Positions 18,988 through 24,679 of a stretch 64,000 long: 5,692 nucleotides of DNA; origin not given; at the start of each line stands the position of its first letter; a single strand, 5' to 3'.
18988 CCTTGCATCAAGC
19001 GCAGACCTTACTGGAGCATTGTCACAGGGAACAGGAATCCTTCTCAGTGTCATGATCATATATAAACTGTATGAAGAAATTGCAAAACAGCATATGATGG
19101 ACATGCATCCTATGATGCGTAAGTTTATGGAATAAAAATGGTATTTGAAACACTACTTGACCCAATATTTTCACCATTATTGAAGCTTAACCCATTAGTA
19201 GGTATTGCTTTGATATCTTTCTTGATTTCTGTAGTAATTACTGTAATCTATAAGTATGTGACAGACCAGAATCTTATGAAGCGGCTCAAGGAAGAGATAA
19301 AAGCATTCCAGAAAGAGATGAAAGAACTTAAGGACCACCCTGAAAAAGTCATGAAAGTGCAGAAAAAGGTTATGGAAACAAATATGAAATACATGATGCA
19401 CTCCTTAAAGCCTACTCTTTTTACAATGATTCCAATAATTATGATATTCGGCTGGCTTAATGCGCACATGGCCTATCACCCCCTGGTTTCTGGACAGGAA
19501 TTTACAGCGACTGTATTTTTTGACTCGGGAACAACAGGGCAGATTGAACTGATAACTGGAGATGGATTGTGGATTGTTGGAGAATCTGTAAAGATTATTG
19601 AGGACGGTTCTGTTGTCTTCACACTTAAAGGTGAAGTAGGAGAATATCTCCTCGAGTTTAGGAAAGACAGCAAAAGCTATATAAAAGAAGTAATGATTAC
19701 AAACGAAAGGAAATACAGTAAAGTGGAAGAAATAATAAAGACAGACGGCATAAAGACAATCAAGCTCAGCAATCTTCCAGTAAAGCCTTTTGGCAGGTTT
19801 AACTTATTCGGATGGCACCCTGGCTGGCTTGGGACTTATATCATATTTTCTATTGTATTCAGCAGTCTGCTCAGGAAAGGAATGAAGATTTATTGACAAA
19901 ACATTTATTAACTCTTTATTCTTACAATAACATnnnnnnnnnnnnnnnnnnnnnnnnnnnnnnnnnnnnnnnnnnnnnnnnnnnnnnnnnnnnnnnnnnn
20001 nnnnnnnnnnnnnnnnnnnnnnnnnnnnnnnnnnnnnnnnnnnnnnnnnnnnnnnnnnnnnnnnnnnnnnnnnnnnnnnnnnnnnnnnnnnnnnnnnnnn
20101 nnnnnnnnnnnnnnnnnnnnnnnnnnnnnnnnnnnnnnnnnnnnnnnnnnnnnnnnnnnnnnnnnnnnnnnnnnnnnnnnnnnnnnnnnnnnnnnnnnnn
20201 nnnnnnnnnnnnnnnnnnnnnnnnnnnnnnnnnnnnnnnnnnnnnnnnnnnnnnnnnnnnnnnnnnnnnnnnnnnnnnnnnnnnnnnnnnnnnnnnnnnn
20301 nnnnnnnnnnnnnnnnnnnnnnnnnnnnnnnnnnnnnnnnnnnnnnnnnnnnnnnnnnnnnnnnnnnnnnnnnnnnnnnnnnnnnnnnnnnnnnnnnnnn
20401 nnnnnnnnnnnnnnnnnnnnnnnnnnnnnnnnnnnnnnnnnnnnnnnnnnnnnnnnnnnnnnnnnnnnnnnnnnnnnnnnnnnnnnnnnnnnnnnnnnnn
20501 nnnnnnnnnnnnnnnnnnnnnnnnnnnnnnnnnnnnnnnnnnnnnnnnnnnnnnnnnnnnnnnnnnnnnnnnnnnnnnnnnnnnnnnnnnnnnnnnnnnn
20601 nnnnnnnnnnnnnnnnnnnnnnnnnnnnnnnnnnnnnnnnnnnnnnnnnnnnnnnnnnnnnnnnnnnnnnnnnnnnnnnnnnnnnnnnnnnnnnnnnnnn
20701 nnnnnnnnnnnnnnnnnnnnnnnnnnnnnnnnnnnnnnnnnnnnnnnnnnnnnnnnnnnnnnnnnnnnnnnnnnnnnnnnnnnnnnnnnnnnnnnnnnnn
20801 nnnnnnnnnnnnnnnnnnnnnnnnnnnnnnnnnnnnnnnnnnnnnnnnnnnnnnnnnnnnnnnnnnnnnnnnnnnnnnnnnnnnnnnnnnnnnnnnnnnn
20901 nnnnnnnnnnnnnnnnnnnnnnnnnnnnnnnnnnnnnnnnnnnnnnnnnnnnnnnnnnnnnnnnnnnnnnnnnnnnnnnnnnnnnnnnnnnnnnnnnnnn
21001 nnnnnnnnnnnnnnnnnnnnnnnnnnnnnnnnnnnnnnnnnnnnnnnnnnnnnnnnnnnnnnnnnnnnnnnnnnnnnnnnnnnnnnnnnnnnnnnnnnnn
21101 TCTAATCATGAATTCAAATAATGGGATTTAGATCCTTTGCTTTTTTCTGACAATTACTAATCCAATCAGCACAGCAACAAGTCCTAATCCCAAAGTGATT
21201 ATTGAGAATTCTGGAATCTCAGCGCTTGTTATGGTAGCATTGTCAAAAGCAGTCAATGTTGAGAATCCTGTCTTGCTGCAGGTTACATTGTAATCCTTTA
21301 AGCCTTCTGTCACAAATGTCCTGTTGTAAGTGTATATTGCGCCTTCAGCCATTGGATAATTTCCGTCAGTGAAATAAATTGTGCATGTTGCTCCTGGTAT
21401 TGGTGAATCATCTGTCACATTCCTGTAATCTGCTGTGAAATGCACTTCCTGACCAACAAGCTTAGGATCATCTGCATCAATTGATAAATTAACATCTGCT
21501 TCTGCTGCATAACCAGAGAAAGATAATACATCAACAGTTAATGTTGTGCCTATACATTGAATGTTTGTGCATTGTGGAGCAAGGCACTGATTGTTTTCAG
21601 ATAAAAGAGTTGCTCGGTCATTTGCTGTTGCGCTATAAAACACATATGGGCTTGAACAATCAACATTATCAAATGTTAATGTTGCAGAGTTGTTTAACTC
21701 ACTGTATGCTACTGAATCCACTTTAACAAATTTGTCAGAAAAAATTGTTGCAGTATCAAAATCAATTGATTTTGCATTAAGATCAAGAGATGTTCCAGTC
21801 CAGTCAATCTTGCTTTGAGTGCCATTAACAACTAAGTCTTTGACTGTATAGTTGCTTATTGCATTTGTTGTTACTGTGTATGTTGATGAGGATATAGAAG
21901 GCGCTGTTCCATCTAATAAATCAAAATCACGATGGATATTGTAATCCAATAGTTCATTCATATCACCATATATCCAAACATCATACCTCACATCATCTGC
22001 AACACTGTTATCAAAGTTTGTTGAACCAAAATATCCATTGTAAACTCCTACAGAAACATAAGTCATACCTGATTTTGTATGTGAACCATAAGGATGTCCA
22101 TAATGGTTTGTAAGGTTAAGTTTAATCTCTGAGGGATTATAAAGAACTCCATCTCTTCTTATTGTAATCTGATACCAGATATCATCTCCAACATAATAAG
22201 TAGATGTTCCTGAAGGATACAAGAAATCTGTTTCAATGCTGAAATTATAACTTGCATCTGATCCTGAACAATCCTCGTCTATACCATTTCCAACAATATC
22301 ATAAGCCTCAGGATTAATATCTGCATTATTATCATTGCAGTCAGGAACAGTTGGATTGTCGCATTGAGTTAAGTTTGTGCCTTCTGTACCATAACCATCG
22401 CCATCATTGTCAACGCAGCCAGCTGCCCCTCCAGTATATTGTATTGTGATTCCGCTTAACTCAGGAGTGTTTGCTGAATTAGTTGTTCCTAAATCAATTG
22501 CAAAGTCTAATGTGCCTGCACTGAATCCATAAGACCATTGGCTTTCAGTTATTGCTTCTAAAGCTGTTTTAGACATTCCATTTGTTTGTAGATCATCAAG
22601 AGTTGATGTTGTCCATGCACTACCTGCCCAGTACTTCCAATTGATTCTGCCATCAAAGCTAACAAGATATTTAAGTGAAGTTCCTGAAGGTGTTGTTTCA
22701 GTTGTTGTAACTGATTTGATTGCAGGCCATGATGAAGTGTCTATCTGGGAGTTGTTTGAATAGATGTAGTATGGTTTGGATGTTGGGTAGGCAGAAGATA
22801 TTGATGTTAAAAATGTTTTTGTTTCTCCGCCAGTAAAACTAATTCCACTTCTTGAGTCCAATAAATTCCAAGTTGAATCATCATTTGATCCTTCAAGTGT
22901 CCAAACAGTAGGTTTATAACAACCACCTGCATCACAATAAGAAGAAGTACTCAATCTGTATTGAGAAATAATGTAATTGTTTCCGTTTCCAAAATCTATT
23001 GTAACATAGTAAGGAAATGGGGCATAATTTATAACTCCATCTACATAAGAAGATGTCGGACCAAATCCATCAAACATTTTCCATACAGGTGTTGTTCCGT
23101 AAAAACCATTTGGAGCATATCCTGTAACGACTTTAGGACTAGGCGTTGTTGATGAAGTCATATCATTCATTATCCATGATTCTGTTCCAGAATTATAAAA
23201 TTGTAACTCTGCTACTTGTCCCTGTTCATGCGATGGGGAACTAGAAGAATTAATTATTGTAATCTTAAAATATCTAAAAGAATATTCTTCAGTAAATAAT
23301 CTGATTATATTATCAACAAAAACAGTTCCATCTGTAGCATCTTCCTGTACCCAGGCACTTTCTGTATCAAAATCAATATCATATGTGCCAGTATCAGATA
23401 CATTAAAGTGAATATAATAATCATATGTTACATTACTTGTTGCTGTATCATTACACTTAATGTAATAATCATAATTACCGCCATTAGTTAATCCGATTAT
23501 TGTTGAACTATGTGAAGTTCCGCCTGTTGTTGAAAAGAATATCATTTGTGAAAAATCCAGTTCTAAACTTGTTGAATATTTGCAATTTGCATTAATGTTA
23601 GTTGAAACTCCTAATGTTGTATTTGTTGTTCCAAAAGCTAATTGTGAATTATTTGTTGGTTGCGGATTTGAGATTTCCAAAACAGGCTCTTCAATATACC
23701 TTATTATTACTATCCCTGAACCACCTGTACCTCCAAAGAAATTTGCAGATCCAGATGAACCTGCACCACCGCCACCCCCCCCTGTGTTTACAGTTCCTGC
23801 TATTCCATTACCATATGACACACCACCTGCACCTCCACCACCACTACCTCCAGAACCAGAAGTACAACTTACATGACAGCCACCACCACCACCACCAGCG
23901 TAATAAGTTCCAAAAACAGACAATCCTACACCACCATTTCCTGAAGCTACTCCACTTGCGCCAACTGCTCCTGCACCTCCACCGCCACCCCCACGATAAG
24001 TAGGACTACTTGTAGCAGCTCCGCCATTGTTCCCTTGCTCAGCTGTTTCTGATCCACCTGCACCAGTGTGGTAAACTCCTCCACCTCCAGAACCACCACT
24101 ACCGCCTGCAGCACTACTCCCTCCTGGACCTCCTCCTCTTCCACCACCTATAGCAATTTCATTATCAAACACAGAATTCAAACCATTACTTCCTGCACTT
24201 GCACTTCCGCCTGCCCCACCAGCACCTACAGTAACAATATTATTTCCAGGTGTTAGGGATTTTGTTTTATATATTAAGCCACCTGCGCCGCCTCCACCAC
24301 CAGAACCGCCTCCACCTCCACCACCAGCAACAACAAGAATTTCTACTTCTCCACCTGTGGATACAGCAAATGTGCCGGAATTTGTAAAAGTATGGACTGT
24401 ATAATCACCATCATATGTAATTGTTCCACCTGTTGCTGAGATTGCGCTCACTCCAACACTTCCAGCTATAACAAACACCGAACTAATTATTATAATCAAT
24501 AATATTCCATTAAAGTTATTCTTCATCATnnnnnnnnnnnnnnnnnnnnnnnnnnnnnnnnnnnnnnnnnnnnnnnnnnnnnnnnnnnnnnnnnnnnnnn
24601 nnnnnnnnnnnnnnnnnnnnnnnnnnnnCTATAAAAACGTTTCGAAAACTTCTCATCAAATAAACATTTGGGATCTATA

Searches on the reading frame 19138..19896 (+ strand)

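Call 23: search_protein_families(library=ncbifam, proteins=[window:19138-19896:+], max_evalue=0.1)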
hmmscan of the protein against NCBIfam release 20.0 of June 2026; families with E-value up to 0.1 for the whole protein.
window:19138-19896:+ (252 aa): 5 families
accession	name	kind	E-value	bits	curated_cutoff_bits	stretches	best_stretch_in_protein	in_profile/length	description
TIGR03592.1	yidC_oxa1_cterm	subfamily_domain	0.00014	22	84.3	1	22-123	5-100/191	membrane protein insertase YidC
NF041013.1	T4P_ComGE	equivalog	0.013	15.6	49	1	20-88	12-79/83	competence type IV pilus minor pilin ComGE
NF041043.1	BPSS1780_fam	subfamily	0.013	14.7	90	1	12-107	79-159/247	BPSS1780 family membrane protein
TIGR00806.1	rfc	equivalog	0.017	13.9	227.4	1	20-90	184-255/511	reduced folate carrier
NF047408.1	SA0632_fam_LP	equivalog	0.03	14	70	1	48-80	25-57/68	SA0632 family lipoprotein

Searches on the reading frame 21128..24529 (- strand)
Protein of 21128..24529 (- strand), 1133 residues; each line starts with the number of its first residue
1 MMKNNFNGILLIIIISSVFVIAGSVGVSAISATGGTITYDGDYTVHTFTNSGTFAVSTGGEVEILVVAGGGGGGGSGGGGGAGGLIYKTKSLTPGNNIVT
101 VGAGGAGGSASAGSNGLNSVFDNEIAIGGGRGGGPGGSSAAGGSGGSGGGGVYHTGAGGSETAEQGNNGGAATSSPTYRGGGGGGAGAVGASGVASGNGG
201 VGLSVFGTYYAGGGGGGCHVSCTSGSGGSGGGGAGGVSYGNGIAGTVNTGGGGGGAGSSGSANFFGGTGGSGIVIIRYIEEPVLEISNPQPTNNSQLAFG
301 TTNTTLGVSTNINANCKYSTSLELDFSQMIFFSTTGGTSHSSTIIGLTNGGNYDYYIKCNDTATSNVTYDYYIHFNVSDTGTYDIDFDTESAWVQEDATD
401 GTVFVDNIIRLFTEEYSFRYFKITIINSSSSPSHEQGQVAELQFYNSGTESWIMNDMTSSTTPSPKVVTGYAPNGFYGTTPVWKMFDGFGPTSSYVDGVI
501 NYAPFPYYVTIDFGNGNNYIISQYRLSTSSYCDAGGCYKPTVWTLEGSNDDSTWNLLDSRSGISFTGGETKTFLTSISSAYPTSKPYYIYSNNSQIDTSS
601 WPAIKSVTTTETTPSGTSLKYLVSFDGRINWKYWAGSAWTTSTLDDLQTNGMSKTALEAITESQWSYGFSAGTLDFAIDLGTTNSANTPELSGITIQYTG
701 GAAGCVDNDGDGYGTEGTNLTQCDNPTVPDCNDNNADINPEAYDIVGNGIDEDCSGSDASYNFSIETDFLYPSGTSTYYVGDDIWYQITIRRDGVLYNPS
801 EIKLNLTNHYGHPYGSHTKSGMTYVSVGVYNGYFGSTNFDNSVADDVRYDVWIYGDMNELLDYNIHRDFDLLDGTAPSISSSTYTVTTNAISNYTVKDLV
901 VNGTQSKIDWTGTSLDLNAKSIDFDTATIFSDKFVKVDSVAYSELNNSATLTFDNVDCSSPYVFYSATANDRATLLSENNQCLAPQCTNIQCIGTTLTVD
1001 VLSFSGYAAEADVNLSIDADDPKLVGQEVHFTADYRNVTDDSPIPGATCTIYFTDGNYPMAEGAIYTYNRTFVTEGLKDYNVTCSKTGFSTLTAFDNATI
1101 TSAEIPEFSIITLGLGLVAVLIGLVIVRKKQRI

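Call 5: search_protein_families(library=ncbifam, proteins=[window:21128-24529:-], max_evalue=1)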
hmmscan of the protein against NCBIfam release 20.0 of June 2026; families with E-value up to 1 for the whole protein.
window:21128-24529:- (1133 aa): 0 families

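Call 6: search_protein_families(library=pfam, proteins=[window:21128-24529:-], max_evalue=1)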
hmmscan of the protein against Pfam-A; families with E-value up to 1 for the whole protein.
window:21128-24529:- (1133 aa): 4 families
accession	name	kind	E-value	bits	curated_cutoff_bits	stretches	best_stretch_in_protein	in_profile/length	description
PF21722.4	Gly_rich_2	-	2.7e-21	77.1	24.3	1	50-278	2-225/226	Glycine-rich domain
PF11617.13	Cu-binding_MopE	-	6e-07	30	27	1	730-758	1-28/30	Putative metal-binding motif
PF21104.3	Glyco_hydro_78_N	-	0.085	12.8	27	1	391-430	92-129/142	Glycosyl hydrolase family 78 alpha-rhamnosidase N-terminal domain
PF22633.2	F5_F8_type_C_2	-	0.69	11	27.8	0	504-573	17-81/91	NedA-like, galactose-binding domain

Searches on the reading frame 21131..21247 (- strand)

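Call 63: search_protein_families(library=ncbifam, proteins=[window:21131-21247:-], max_evalue=10)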
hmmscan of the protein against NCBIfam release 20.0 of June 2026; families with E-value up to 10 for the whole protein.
seq(39 aa): 6 families
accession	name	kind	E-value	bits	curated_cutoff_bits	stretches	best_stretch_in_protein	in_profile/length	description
TIGR01167.1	LPXTG_anchor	domain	0.0072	16.9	15.9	1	14-37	11-33/34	LPXTG cell wall anchor domain-containing protein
NF041738.1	GG_III-CTERM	domain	0.049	13.5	22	1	16-37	3-24/28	GGIII-like transmembrane region-containing protein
NF053845.1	CoaP_CTERM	equivalog_domain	0.056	13.1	35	1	18-37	14-34/35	choice-of-anchor protein CoaP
TIGR02595.1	PEP_CTERM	domain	0.12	13.2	16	1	19-37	8-23/24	PEP-CTERM sorting domain-containing protein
TIGR03024.1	arch_PEF_CTERM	domain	0.19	12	23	1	11-36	1-25/25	PEF-CTERM sorting domain-containing protein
NF045529.2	Heimdall-CTERM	domain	0.49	10.9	24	1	14-38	5-26/26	Heimdall-CTERM domain-containing surface protein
